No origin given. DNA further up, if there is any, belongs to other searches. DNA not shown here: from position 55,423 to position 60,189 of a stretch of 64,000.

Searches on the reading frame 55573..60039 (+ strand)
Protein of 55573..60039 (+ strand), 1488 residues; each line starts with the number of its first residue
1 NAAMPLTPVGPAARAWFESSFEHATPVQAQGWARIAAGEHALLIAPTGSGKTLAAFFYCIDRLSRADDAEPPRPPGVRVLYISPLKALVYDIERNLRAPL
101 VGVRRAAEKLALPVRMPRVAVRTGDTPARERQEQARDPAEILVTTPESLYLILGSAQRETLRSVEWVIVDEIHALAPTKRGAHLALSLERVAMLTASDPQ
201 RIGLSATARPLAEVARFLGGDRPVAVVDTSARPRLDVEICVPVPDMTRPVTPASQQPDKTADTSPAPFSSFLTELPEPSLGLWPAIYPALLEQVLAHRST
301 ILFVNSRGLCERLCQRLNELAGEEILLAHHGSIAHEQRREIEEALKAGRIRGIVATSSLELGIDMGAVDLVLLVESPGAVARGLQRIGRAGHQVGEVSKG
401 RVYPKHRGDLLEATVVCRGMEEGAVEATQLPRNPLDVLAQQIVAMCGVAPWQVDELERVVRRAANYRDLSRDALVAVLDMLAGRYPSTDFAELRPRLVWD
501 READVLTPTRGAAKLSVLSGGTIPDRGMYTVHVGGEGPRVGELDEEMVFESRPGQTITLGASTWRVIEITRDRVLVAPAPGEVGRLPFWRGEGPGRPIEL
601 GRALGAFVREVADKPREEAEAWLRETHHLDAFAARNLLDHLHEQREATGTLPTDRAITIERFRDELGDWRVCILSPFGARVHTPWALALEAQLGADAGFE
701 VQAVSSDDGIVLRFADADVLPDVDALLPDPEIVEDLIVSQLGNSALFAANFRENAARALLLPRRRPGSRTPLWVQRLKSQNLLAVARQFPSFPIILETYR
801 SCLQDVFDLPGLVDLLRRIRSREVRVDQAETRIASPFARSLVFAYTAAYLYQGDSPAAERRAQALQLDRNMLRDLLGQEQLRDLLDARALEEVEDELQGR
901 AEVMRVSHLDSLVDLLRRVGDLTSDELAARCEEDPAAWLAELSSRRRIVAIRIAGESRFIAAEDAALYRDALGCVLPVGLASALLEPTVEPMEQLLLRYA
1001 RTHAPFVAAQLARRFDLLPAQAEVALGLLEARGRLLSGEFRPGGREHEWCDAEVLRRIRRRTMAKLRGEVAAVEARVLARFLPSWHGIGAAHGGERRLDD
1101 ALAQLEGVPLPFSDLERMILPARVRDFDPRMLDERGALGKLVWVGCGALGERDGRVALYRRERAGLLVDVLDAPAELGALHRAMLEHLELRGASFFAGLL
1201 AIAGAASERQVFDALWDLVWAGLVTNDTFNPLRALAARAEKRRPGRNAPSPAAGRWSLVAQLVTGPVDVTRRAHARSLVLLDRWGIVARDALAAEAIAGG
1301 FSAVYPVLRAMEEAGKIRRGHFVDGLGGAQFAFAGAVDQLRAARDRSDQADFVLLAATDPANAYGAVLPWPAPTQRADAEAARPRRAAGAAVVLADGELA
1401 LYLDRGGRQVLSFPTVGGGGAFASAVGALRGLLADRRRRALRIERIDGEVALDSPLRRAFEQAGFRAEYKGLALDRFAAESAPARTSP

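Call 65: search_protein_families(library=pfam, proteins=[window:55573-60039:+], max_evalue=0.0001)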
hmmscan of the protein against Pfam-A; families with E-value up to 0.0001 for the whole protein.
window:55573-60039:+ (1488 aa): 8 families
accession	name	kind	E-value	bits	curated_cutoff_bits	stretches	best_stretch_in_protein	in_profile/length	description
PF08494.16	DEAD_assoc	-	4.1e-58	196.8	23.5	1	651-838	1-191/191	DEAD/H associated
PF19306.5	WH_Lhr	-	4.3e-48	163.3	27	1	419-584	2-166/168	Large helicase-related protein, winged helix domain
PF23234.1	WH4_Lhr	-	3.5e-31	107.1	27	1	1268-1350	3-85/87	Large helicase-related protein, winged-helix domain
PF00270.35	DEAD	-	1.2e-30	106.9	26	1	25-209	1-161/167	DEAD/DEAH box helicase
PF23236.1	WH2_Lhr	-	2e-19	70.5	27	1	883-987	1-105/105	Large helicase-related protein, winged-helix domain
PF23235.1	WH3_Lhr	-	1.1e-17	64.6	27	1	1075-1164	3-93/95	Large helicase-related protein, winged-helix domain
PF00271.37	Helicase_C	-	9.4e-15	55.3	23.5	1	294-391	9-107/110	Helicase conserved C-terminal domain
PF04851.21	ResIII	-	1e-09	39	22.5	1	37-207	22-161/164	Type III restriction enzyme, res subunit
